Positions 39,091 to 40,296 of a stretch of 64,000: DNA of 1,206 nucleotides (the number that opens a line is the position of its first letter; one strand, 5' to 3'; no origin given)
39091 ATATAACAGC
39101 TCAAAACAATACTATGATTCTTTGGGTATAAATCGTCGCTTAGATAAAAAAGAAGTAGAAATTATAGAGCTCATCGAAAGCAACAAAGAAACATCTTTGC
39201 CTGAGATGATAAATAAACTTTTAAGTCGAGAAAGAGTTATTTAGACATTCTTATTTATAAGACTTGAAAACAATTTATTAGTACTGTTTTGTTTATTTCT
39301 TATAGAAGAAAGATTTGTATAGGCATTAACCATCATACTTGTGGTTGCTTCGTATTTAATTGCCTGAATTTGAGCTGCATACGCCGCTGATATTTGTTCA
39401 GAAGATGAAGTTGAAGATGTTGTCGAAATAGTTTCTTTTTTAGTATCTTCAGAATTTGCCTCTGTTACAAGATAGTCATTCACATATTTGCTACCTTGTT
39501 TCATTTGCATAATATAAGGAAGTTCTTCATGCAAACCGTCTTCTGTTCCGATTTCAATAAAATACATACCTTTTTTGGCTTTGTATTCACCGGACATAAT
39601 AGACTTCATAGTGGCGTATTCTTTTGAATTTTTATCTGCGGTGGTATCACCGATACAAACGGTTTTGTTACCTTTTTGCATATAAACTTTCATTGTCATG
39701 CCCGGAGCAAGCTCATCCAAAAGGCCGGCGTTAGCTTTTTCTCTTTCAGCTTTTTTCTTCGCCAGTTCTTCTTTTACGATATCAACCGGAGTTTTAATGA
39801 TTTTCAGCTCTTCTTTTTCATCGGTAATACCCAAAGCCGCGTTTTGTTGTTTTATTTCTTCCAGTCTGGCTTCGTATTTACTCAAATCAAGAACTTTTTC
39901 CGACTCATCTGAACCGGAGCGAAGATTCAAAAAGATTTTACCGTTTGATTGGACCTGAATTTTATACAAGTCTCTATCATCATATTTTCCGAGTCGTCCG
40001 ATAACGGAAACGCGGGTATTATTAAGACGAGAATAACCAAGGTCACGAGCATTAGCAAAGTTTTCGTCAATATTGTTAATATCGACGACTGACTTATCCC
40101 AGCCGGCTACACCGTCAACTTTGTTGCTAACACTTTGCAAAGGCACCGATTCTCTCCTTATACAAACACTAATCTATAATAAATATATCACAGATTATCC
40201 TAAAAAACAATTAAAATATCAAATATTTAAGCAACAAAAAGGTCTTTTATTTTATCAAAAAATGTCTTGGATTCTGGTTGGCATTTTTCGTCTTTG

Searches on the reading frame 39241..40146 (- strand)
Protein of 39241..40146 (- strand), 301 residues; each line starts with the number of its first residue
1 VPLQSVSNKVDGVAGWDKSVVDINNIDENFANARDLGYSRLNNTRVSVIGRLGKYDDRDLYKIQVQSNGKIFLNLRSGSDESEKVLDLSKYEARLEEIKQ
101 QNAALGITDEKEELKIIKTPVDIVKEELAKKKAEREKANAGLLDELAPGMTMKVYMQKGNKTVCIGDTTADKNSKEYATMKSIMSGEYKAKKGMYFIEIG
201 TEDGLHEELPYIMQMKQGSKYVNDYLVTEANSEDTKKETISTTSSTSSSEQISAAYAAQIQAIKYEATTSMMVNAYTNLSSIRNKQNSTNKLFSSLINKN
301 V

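Call 3: search_protein_families(library=pfam, proteins=[window:39241-40146:-], max_evalue=1)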
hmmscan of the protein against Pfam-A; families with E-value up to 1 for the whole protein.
window:39241-40146:- (301 aa): 0 families

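Call 4: search_protein_families(library=ncbifam, proteins=[window:39241-40146:-], max_evalue=1)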
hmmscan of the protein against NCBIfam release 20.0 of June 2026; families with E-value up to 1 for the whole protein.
window:39241-40146:- (301 aa): 0 families

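Call 12: find_homologous_proteins(query=window:39241-40146:-)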
Query window:39241-40146:- (301 aa): 325 proteins with E <= 0.001 among 2511 candidates; the best 120 are listed.
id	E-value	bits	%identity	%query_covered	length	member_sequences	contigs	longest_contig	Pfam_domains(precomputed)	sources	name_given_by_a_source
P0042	1.1e-183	627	99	100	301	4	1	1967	-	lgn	-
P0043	8.9e-182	620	98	100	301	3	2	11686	-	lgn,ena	-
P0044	1.7e-181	619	98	100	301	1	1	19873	-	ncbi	-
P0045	1.8e-169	580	90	100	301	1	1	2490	-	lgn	-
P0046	5.4e-169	579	89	100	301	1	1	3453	-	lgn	-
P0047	4.5e-168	575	89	100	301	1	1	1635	-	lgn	-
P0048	1.2e-167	574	89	100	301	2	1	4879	-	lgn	-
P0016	3.3e-167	573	89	100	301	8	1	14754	-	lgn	-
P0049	4.8e-167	572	89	100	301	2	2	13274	-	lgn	-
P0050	5.3e-167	572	89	100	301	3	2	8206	-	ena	-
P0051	1.7e-166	570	88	100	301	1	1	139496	-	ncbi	-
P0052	3.0e-165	566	88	100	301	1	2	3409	-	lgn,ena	-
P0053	3.4e-165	566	88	100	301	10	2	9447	-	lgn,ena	-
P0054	1.1e-164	564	87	100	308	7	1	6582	-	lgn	-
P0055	1.8e-163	560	87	100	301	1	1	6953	-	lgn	-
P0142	3.4e-112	392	65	95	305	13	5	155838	-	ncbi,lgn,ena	-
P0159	2.5e-107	376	61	95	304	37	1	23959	-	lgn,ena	-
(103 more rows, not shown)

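Call 13: find_encoding_contigs(protein=P0142, flank=8000, max_places=2)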
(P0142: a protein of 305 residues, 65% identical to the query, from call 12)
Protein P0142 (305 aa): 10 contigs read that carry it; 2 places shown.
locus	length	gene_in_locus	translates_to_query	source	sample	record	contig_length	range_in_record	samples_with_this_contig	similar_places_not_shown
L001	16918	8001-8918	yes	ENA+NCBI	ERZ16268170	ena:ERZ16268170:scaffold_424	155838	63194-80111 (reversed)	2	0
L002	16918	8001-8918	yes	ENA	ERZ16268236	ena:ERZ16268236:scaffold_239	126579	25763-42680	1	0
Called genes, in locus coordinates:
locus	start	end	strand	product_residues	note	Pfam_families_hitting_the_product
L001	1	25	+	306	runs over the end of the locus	PF00226:DnaJ, PF01556:DnaJ_C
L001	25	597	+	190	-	PF07081:DUF1349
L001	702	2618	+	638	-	PF00012:HSP70, PF06723:MreB_Mbl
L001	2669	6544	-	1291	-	-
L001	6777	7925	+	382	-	PF00226:DnaJ, PF01556:DnaJ_C, PF27659:CHP02642 (faint), PF00684:DnaJ_CXXCXGXG, PF15777:Anti-TRAP (faint), PF27439:DnaJ_C_2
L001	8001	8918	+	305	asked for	-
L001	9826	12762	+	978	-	-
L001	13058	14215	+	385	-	-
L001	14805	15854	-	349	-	PF01116:F_bP_aldolase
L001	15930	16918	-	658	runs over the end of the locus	PF00456:Transketolase_N, PF13292:DXP_synthase_N (faint), PF00676:E1_dh, PF02779:Transket_pyr, PF22613:Transketolase_C_1, PF02780:Transketolase_C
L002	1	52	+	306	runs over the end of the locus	PF00226:DnaJ, PF01556:DnaJ_C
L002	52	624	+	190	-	PF07081:DUF1349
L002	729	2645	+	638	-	PF00012:HSP70, PF06723:MreB_Mbl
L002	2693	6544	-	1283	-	-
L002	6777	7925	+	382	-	PF00226:DnaJ, PF01556:DnaJ_C, PF27659:CHP02642 (faint), PF00684:DnaJ_CXXCXGXG, PF15777:Anti-TRAP (faint), PF27439:DnaJ_C_2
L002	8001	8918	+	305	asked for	-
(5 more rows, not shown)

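Call 14: find_encoding_contigs(protein=P0159, flank=8000, max_places=2)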
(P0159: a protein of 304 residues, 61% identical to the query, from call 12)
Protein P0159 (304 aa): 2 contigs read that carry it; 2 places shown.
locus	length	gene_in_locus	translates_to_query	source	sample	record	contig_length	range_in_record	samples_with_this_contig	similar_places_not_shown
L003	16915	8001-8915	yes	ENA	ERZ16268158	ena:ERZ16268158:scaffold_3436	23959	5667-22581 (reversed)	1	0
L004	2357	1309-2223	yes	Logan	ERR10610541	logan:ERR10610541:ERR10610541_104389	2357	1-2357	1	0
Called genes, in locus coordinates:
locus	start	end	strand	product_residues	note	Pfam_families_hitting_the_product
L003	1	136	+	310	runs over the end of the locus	PF00226:DnaJ, PF01556:DnaJ_C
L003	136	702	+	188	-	PF07081:DUF1349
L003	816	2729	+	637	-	PF00012:HSP70, PF06723:MreB_Mbl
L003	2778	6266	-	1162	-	-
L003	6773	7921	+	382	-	PF00226:DnaJ, PF01556:DnaJ_C, PF27659:CHP02642 (faint), PF00684:DnaJ_CXXCXGXG, PF15777:Anti-TRAP (faint), PF27439:DnaJ_C_2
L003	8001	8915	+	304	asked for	-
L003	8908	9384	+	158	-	-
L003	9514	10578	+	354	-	-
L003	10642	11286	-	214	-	PF03193:RsgA_GTPase (faint), PF00009:GTP_EFTU (faint), PF01926:MMR_HSR1, PF02421:FeoB_N (weak)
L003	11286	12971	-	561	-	PF14849:YidC_periplas, PF02096:60KD_IMP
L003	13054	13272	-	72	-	PF01809:YidD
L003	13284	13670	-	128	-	PF00825:Ribonuclease_P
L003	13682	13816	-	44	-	PF00468:Ribosomal_L34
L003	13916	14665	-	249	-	PF01135:PCMT (weak), PF05175:MTS, PF13847:Methyltransf_31, PF13649:Methyltransf_25 (weak)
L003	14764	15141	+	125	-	-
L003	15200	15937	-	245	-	PF01643:Acyl-ACP_TE, PF13279:4HBT_2 (faint), PF20791:Acyl-ACP_TE_C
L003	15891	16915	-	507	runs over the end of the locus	PF12706:Lactamase_B_2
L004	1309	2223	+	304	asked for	-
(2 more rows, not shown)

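Call 34: predict_structure(alignment_id=A1)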
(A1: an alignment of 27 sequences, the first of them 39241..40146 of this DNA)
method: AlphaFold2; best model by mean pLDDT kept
length: 301 residues; sequences in the alignment: 27
mean_pLDDT: 55.8   pTM: 0.48
mean pLDDT of the five models: 55.8, 55.0, 51.7, 48.0, 42.0
residues with pLDDT >= 90: 0; 70-90: 87; 50-70: 83; < 50: 131
segments of 3 or more residues with pLDDT < 50: 1-29, 79-88, 90-92, 106-125, 132-146, 240-272, 274-276, 294-301
pLDDT, mean of each block of 10 residues (from residue 1): 28 36 41 53 69 69 80 68 37 54 47 35 48 44 48 81 81 84 83 83 64 75 64 51 34 33 39 48 52 45 34
secondary structure, 60 per line:
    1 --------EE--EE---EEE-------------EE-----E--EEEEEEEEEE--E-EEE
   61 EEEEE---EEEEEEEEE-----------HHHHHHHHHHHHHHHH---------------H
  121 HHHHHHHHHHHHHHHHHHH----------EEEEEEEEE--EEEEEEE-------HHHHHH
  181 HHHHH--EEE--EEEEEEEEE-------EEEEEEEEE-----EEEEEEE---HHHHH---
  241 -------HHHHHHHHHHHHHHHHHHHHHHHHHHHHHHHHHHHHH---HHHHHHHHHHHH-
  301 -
elements in order: E18-20 E44-53 E58-65 E69-77 H89-104 H120-139 E150-158 E161-167 H175-185 E188-190 E193-201 E209-217 E223-229 H233-237 H248-284 H288-299

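Call 40: search_protein_representatives(alignment_id=A1)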
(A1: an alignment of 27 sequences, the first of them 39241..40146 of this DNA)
Query: 27 sequences, 302 profile positions. Proteins with E-value up to 0.001 (for the whole library): 105; up to 1e-10: 65; up to 1e-30: 29. The best 105 are listed.
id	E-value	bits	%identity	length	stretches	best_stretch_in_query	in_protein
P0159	6.5e-156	534.7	-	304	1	1-299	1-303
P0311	3.1e-71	256.6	-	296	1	3-299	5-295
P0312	2.6e-69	250.3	-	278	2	132-287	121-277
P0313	1.1e-59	218.7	-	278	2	130-289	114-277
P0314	4.4e-58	213.4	-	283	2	132-288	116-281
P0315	3.0e-56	207.4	-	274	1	10-289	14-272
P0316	3.7e-56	207.1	-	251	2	138-289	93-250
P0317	1.4e-49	185.5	-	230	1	1-103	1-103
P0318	1.9e-49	185.1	-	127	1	1-93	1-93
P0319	2.5e-48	181.4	-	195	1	4-200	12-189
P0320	9.5e-46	172.9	-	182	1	133-298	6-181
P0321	1.4e-45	172.4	-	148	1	1-90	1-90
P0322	1.9e-44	168.7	-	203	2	131-267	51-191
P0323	9.4e-44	166.4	-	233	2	11-112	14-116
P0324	3.3e-41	158.0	-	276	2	15-111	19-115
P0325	4.1e-41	157.7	-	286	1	5-289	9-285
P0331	6.5e-37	143.9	-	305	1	11-249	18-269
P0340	2.0e-28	116.1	-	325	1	11-291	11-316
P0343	1.1e-24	103.8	-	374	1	14-258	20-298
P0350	3.2e-21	92.4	-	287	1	15-285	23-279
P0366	1.4e-13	67.3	-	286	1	17-234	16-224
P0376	8.4e-10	54.9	-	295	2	4-80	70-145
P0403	2.7e-05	40.1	-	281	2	11-80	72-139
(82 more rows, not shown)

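Call 46: list_cluster_members(proteins=[P0376, P0403, P0343, P0350, P0340, P0366, P0325, P0315, P0311, P0331])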
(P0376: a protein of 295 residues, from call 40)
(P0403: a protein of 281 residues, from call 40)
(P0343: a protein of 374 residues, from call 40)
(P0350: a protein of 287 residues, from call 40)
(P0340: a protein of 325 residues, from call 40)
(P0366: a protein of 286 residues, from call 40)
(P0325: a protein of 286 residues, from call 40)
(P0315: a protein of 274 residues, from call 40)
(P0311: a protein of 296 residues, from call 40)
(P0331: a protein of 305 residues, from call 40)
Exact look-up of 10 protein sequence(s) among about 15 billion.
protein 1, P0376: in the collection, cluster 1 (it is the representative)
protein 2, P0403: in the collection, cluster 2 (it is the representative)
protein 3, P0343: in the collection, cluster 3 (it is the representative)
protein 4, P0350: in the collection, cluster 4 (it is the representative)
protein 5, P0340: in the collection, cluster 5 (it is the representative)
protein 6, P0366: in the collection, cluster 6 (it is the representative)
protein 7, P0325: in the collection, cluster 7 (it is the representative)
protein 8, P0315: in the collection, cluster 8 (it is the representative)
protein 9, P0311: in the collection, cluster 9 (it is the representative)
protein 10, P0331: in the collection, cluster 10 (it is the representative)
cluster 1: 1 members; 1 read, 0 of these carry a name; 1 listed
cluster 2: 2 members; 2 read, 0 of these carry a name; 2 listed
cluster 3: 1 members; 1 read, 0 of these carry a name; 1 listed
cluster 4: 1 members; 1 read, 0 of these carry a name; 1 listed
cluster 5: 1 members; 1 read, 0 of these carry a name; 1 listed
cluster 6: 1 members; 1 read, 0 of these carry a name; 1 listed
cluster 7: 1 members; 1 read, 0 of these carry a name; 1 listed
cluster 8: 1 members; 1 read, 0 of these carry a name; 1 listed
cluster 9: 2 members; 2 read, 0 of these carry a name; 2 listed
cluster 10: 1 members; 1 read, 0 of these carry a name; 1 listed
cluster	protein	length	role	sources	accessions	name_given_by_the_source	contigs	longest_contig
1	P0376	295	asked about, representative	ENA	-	-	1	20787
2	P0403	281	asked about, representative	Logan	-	-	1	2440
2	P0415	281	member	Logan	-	-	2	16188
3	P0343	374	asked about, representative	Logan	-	-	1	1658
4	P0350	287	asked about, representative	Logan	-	-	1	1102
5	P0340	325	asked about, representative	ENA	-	-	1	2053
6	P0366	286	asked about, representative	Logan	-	-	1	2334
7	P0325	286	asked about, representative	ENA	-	-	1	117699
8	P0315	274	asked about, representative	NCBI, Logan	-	-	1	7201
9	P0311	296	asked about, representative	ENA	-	-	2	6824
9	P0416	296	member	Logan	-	-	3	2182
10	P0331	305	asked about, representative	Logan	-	-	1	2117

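Call 47: find_encoding_contigs(protein=P0325, flank=8000, max_places=1)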
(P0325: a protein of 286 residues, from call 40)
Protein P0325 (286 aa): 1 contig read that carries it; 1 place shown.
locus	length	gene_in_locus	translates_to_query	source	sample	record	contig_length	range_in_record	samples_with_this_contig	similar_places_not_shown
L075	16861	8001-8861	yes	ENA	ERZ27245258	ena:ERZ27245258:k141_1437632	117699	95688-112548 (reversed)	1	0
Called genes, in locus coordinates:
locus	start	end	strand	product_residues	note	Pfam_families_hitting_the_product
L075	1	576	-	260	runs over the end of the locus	PF00149:Metallophos, PF13277:YmdB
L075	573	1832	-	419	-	PF00152:tRNA-synt_2 (faint), PF13393:tRNA-synt_His, PF00587:tRNA-synt_2b (weak)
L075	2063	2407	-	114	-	PF05164:ZapA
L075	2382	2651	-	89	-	-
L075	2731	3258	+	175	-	-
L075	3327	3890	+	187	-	PF08207:EFP_N, PF01132:EFP, PF09285:Elong-fact-P_C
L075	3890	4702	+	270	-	PF00459:Inositol_P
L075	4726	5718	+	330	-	-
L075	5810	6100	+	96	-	PF01197:Ribosomal_L31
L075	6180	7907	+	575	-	-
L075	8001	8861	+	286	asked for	-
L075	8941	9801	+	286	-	PF06242:TrcR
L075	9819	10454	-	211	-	PF01966:HD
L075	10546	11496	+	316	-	-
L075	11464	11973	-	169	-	-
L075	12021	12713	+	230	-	-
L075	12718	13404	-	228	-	PF00702:Hydrolase, PF03031:NIF (faint), PF13419:HAD_2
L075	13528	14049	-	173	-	-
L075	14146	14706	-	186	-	PF13505:OMP_b-brl, PF01389:OmpA_membrane (faint)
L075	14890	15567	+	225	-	-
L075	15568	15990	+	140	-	PF10768:FliX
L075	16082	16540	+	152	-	PF21157:DksA_N, PF01258:zf-dskA_traR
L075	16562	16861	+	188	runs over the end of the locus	PF02545:Maf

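Call 48: find_encoding_contigs(protein=P0376, flank=8000, max_places=1)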
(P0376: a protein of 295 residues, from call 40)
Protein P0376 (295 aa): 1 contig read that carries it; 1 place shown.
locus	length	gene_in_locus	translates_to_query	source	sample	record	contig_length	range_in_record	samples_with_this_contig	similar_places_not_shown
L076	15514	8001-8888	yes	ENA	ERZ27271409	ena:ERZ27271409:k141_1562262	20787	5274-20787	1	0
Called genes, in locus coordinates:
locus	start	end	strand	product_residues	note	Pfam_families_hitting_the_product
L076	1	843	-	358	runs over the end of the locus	PF13424:TPR_12 (faint), PF07719:TPR_2 (faint), PF13174:TPR_6 (faint), PF13371:TPR_9 (faint), PF14559:TPR_19, PF23914:TPR_CcmH_CycH, PF13432:TPR_16, PF14559:TPR_19 (weak), +8 more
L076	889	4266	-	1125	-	PF07719:TPR_2 (faint), PF13176:TPR_7 (faint), PF13181:TPR_8 (faint), PF13424:TPR_12 (faint), PF13432:TPR_16 (weak), PF14559:TPR_19, PF13432:TPR_16 (weak), PF14559:TPR_19, +13 more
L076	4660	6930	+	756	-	PF00669:Flagellin_N, PF00700:Flagellin_C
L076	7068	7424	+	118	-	PF07378:FlbT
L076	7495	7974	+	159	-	PF07309:FlaF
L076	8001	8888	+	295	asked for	-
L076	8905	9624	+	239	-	-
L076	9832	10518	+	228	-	PF04989:RMNT_CmcI, PF13578:Methyltransf_24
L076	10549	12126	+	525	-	PF08241:Methyltransf_11, PF13649:Methyltransf_25 (faint)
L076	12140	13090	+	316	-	PF01370:Epimerase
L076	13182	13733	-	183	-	PF00908:dTDP_sugar_isom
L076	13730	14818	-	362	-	PF01370:Epimerase, PF16363:GDP_Man_Dehyd, PF02719:Polysacc_synt_2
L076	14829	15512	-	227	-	?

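Call 49: find_encoding_contigs(protein=P0415, flank=8000, max_places=1)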
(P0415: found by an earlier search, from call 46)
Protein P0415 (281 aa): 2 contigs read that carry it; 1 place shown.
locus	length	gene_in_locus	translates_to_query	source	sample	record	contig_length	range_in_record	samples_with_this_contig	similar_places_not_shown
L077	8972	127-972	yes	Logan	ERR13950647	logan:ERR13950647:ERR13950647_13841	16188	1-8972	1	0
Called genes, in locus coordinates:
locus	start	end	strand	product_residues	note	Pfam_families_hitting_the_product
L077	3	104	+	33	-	?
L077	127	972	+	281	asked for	-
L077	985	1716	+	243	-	-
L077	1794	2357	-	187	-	PF13489:Methyltransf_23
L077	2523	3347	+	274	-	PF05050:Methyltransf_21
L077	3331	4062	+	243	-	-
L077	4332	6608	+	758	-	PF00460:Flg_bb_rod (weak), PF22692:LlgE_F_G_D1 (weak), PF06429:Flg_bbr_C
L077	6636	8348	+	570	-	PF22638:FlgK_D1, PF06429:Flg_bbr_C (faint)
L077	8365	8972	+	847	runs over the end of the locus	-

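Call 50: find_encoding_contigs(protein=P0311, flank=8000, max_places=1)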
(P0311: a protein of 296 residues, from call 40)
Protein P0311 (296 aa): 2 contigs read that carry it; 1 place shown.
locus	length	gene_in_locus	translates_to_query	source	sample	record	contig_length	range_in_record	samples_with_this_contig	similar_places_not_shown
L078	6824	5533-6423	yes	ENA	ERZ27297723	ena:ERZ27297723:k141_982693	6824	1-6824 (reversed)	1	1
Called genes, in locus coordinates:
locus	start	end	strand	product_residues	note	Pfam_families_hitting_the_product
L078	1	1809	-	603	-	?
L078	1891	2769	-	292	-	PF02811:PHP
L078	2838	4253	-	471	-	PF04055:Radical_SAM, PF06968:BATS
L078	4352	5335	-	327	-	PF04055:Radical_SAM, PF06968:BATS (faint)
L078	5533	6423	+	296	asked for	-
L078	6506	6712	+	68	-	PF01165:Ribosomal_S21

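Call 54: search_protein_families(library=pfam, proteins=[P0376, P0403, P0343, P0325, P0340, L076:8905-9624:+, L075:6180-7907:+, L003:8908-9384:+, L003:9514-10578:+, L077:3331-4062:+], max_evalue=0.1)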
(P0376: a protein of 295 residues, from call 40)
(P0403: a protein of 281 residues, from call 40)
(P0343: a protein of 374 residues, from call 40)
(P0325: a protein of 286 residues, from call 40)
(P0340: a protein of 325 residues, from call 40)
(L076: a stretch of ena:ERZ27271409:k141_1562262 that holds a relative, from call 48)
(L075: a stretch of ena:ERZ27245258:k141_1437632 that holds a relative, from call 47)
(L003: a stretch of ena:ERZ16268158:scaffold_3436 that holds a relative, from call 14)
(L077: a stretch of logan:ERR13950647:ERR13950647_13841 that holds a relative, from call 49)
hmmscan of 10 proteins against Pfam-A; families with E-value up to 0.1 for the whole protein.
P0376 (295 aa): 1 family
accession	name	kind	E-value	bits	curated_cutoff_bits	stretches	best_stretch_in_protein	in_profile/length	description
PF19793.4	DUF6277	-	0.052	14.2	32.8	0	24-87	17-80/117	Family of unknown function (DUF6277)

P0403 (281 aa): 0 families

P0343 (374 aa): 0 families

P0325 (286 aa): 0 families

P0340 (325 aa): 3 families
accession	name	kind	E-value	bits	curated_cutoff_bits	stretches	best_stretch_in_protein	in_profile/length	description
PF04151.21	PPC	-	0.00078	20.7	25.9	1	172-222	25-69/70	Bacterial pre-peptidase C-terminal domain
PF23648.1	DUF7147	-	0.043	14.8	27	0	199-235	77-113/125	Domain of unknown function (DUF7147)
PF12110.13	Nup96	-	0.09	12.2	25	0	147-301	113-233/295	Nuclear protein 96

L076:8905-9624:+ (239 aa): 1 family
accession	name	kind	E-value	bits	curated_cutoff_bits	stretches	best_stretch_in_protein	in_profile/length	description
PF01501.26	Glyco_transf_8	-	0.046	13.7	24.3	0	53-107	79-133/253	Glycosyl transferase family 8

L075:6180-7907:+ (575 aa): 2 families
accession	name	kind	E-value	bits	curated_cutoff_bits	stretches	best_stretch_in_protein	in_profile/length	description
PF03874.21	RNA_pol_Rpb4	-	0.065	14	25.6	0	460-527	27-96/116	RNA polymerase Rpb4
PF10979.13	DUF2786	-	0.083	13.3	23.9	0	233-247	25-39/40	Protein of unknown function (DUF2786)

L003:8908-9384:+ (158 aa): 0 families

L003:9514-10578:+ (354 aa): 4 families
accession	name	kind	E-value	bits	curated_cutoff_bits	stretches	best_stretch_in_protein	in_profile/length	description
PF24627.1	PUMA_CC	-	0.014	15.8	30.1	0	201-230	38-67/74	PUMA coiled-coil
PF04108.17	ATG17_like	-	0.015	15.2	43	1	72-227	112-239/355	Autophagy protein ATG17-like domain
PF17749.6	MIP-T3_C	-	0.02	15.4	25.8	1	67-106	112-151/154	Microtubule-binding protein MIP-T3 C-terminal region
PF06013.18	WXG100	-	0.085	13.6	27.3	0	60-104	39-83/86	Proteins of 100 residues with WXG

L077:3331-4062:+ (243 aa): 1 family
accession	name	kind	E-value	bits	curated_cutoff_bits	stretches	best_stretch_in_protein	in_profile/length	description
PF13640.12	2OG-FeII_Oxy_3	-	0.00033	22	27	1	141-226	10-87/98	2OG-Fe(II) oxygenase superfamily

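Call 57: search_solved_structures(query=A1, max_evalue=1)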
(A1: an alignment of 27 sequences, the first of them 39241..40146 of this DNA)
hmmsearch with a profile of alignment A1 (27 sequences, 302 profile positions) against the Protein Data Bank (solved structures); distinct sequences matched with E-value up to 1: 2.
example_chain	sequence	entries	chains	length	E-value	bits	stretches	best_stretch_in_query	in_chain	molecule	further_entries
4hpv_A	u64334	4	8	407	0.0021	20.7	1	82-162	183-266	S-adenosylmethionine synthase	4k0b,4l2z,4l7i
4ws9_A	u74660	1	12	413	0.0022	20.7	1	82-162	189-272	S-adenosylmethionine synthase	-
